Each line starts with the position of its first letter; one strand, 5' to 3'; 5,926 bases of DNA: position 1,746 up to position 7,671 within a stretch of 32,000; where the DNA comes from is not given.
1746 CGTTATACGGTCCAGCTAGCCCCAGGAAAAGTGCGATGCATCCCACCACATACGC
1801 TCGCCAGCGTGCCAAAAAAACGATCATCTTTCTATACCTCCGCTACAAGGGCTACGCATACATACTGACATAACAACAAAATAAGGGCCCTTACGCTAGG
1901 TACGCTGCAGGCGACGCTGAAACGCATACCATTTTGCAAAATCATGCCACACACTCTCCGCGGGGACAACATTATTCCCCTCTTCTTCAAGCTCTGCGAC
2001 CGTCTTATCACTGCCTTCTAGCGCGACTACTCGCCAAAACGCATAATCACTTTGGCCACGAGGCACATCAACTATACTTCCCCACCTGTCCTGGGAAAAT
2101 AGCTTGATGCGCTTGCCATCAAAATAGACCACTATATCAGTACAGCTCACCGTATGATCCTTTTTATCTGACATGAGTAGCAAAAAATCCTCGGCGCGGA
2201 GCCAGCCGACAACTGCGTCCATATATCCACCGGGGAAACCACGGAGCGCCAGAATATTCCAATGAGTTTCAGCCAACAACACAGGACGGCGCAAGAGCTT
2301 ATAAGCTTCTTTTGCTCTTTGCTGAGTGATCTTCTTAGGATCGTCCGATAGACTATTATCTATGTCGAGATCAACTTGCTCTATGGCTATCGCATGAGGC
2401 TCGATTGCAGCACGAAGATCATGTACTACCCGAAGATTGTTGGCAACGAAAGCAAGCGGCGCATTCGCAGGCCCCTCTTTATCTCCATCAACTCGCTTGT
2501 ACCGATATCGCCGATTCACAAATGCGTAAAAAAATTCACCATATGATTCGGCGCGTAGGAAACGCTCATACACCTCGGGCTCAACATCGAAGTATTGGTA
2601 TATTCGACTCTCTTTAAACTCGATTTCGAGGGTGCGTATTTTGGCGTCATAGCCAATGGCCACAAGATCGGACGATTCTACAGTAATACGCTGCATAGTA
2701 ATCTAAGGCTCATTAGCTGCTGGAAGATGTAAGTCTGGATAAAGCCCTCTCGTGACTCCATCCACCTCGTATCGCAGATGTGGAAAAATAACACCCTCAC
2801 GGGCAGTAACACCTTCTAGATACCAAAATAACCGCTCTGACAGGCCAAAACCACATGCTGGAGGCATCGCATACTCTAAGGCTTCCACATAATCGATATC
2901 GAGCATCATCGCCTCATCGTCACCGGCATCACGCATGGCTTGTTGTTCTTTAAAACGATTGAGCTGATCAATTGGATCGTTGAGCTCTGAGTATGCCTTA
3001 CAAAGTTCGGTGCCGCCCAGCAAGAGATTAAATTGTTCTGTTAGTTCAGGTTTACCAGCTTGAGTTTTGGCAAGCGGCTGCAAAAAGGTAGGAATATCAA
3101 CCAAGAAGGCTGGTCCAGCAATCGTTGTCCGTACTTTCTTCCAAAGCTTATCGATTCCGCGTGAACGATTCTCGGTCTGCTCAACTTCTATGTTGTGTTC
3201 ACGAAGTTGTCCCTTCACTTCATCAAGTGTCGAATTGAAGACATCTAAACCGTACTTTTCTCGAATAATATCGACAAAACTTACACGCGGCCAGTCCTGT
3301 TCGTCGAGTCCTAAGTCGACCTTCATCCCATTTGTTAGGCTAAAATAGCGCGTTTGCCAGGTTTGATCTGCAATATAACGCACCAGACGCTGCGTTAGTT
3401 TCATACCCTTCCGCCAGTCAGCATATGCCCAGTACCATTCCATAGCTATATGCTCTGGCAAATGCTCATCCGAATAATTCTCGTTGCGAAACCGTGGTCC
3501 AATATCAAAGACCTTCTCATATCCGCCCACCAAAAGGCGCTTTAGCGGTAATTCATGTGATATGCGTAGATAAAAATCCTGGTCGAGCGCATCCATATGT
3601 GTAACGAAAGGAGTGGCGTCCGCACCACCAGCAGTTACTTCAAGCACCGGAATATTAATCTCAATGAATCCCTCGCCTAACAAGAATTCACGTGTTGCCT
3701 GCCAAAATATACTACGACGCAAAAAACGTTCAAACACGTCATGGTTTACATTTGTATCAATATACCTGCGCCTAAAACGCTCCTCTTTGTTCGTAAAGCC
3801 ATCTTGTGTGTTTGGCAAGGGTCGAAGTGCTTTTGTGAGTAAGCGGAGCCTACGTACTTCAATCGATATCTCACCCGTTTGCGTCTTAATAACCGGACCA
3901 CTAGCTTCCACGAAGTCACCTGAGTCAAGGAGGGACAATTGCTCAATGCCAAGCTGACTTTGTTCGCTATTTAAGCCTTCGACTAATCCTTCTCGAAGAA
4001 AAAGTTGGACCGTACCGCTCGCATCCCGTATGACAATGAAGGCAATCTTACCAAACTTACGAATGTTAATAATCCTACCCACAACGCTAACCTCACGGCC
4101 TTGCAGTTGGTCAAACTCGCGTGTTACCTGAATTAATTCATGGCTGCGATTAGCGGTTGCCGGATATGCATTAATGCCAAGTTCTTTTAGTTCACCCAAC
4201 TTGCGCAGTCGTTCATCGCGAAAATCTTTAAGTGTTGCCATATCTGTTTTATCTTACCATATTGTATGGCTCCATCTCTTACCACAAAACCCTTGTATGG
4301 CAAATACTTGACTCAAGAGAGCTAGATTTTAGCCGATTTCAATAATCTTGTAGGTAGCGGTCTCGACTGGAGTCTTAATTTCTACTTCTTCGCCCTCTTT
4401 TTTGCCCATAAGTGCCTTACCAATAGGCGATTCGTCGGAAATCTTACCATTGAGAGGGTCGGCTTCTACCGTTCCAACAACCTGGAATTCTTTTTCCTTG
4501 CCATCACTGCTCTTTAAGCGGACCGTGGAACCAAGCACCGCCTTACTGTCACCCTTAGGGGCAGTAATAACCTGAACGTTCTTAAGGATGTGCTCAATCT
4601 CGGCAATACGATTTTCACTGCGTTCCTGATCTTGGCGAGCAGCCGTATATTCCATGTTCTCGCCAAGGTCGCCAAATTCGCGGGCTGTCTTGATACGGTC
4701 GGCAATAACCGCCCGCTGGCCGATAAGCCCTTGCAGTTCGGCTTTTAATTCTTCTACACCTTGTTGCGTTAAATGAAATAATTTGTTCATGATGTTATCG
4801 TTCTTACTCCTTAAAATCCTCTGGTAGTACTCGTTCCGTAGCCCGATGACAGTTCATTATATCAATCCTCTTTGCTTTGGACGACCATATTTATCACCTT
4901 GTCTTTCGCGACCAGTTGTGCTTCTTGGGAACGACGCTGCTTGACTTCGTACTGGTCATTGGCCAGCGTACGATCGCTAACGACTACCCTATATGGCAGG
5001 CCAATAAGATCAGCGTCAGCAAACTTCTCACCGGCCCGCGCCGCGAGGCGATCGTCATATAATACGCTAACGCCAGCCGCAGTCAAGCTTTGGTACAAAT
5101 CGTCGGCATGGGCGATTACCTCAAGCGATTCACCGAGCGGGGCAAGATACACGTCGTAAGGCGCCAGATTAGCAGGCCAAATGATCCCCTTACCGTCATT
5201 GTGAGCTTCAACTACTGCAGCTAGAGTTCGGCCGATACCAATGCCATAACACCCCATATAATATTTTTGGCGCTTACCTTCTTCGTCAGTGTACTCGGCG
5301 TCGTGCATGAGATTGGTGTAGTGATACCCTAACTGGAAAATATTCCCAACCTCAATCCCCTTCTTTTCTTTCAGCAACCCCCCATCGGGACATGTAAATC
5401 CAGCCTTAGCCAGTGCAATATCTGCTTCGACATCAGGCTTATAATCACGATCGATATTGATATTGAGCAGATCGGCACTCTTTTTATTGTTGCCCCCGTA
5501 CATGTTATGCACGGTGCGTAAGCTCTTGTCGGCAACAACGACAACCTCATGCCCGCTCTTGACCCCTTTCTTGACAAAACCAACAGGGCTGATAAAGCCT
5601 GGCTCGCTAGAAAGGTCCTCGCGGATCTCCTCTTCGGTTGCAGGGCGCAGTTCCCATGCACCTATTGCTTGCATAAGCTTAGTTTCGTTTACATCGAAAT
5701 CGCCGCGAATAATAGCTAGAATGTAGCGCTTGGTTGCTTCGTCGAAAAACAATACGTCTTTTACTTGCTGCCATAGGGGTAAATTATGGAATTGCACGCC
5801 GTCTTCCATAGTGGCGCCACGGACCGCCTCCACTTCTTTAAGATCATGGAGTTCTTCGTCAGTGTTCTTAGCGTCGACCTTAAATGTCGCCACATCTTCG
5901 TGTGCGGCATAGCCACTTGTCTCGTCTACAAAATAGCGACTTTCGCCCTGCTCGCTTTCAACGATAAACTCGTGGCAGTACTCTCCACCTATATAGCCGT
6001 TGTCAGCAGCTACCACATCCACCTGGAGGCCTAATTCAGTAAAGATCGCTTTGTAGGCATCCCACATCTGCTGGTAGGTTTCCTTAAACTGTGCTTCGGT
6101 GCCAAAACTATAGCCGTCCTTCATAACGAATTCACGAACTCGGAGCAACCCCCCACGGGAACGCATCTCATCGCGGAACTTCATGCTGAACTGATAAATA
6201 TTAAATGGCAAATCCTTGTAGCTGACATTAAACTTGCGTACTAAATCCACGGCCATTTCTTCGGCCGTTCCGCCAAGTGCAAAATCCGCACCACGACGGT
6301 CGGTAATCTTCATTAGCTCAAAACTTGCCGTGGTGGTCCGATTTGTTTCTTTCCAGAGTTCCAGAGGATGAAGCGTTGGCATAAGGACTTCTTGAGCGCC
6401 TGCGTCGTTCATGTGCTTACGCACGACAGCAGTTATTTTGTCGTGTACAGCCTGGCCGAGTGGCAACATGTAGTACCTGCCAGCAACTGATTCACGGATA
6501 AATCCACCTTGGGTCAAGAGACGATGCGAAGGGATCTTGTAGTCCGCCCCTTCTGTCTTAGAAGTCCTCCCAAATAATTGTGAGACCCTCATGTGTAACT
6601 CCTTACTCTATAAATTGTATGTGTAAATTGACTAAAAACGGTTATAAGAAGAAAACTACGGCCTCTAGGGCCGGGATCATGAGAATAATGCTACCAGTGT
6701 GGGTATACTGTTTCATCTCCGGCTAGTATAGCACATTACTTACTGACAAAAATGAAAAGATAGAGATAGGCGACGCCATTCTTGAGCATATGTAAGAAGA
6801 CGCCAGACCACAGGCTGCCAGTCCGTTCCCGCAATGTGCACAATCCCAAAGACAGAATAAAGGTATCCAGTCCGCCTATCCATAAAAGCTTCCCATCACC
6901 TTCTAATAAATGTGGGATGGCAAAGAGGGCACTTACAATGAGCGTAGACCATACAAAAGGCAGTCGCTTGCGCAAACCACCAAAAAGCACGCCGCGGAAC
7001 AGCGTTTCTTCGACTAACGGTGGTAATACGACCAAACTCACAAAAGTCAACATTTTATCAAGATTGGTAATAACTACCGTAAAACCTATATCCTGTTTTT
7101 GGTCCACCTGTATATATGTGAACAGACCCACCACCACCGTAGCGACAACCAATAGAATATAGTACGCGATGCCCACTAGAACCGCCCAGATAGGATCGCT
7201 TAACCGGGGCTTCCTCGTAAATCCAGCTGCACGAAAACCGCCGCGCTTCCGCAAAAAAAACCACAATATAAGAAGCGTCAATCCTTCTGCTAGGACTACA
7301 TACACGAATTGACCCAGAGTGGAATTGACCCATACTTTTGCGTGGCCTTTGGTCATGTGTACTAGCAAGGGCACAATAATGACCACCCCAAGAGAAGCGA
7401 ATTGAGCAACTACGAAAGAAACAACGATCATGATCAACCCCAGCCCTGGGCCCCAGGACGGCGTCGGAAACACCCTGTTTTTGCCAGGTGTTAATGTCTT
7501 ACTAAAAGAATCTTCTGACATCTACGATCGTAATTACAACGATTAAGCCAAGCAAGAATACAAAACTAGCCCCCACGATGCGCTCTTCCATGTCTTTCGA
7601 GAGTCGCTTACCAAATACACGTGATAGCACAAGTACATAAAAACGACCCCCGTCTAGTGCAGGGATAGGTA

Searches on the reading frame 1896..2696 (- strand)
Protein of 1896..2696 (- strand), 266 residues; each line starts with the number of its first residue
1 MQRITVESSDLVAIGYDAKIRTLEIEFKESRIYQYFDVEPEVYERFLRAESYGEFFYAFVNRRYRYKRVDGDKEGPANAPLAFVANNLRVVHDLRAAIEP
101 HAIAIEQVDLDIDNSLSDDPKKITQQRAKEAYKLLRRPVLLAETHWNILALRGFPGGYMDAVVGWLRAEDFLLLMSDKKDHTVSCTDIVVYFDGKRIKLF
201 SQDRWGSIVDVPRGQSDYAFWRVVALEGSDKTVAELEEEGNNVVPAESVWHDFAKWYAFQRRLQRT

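Call 44: search_protein_families(library=pfam, proteins=[window:1896-2696:-], max_evalue=0.001)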
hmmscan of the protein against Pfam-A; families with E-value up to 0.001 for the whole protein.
window:1896-2696:- (266 aa): 2 families
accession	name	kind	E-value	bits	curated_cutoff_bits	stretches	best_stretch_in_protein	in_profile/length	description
PF13619.11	KTSC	-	3.5e-18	65.5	25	1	7-64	1-58/58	KTSC domain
PF01725.21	Ham1p_like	-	4.7e-11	43.4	22.5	1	82-242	2-171/186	Ham1 family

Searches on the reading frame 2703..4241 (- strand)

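Call 44: search_protein_families(library=pfam, proteins=[window:2703-4241:-], max_evalue=0.001)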
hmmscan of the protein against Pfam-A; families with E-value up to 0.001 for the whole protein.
window:2703-4241:- (512 aa): 2 families
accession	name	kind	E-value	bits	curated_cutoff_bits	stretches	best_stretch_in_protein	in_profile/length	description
PF00152.25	tRNA-synt_2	-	6.2e-57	193.4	25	1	152-488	2-306/308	tRNA synthetases class II (D, K and N)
PF01336.31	tRNA_anti-codon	-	4.2e-13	49.5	27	1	51-135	1-75/75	OB-fold nucleic acid binding domain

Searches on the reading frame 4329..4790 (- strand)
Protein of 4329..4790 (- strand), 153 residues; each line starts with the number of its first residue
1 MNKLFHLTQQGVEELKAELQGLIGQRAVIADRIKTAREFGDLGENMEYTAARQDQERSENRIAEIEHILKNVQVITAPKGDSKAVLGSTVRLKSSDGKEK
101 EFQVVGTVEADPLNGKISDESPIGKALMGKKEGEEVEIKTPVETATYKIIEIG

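Call 44: search_protein_families(library=pfam, proteins=[window:4329-4790:-], max_evalue=0.001)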
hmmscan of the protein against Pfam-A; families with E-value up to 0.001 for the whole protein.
window:4329-4790:- (153 aa): 2 families
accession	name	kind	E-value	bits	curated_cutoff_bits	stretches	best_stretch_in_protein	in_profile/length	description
PF01272.25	GreA_GreB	-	3.8e-24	84.9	26.9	1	82-152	4-75/77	Transcription elongation factor, GreA/GreB, C-term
PF03449.20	GreA_GreB_N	-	2.2e-21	76.3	24.5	1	7-74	3-71/71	Transcription elongation factor, N-terminal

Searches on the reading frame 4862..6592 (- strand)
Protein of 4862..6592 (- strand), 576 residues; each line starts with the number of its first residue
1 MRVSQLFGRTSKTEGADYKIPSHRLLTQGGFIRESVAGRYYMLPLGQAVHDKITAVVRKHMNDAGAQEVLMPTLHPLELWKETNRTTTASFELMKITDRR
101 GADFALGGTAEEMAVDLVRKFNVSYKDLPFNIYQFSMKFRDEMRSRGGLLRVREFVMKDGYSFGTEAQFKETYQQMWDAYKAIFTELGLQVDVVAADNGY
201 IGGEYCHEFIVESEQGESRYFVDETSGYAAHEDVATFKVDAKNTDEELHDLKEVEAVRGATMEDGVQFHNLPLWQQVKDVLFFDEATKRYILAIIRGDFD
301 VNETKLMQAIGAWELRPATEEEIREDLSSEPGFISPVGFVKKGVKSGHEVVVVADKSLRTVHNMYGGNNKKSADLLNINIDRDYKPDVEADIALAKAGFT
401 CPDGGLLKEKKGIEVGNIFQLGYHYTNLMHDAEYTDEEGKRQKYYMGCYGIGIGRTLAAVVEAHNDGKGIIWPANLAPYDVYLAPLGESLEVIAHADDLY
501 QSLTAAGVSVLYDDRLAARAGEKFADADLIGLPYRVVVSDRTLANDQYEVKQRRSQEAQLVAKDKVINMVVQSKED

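Call 44: search_protein_families(library=pfam, proteins=[window:4862-6592:-], max_evalue=0.001)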
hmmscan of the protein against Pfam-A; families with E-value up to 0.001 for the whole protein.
window:4862-6592:- (576 aa): 3 families
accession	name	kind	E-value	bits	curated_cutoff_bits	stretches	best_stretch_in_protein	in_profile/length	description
PF00587.30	tRNA-synt_2b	-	1.5e-30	107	29.3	1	96-464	3-179/179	tRNA synthetase class II core domain (G, H, P, S and T)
PF03129.25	HGTP_anticodon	-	4.7e-18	65.6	21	1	480-571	1-92/94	Anticodon binding domain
PF04073.20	tRNA_edit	-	7.3e-18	65.3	25.5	1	260-374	5-112/123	Aminoacyl-tRNA editing domain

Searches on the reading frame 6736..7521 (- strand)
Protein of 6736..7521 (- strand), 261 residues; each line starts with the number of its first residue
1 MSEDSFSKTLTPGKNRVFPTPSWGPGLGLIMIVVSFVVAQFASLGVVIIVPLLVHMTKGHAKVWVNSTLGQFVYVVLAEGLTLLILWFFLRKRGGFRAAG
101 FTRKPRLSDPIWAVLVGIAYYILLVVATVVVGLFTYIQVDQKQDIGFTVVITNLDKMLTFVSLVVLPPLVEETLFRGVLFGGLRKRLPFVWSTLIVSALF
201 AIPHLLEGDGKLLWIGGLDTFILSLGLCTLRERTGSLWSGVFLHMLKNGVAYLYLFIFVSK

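Call 44: search_protein_families(library=pfam, proteins=[window:6736-7521:-], max_evalue=0.001)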
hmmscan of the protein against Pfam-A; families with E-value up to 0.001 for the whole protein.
window:6736-7521:- (261 aa): 1 family
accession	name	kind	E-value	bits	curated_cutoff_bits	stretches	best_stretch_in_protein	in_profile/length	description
PF02517.21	Rce1-like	-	1.9e-19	70.1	22.4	1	157-249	5-92/93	Type II CAAX prenyl endopeptidase Rce1-like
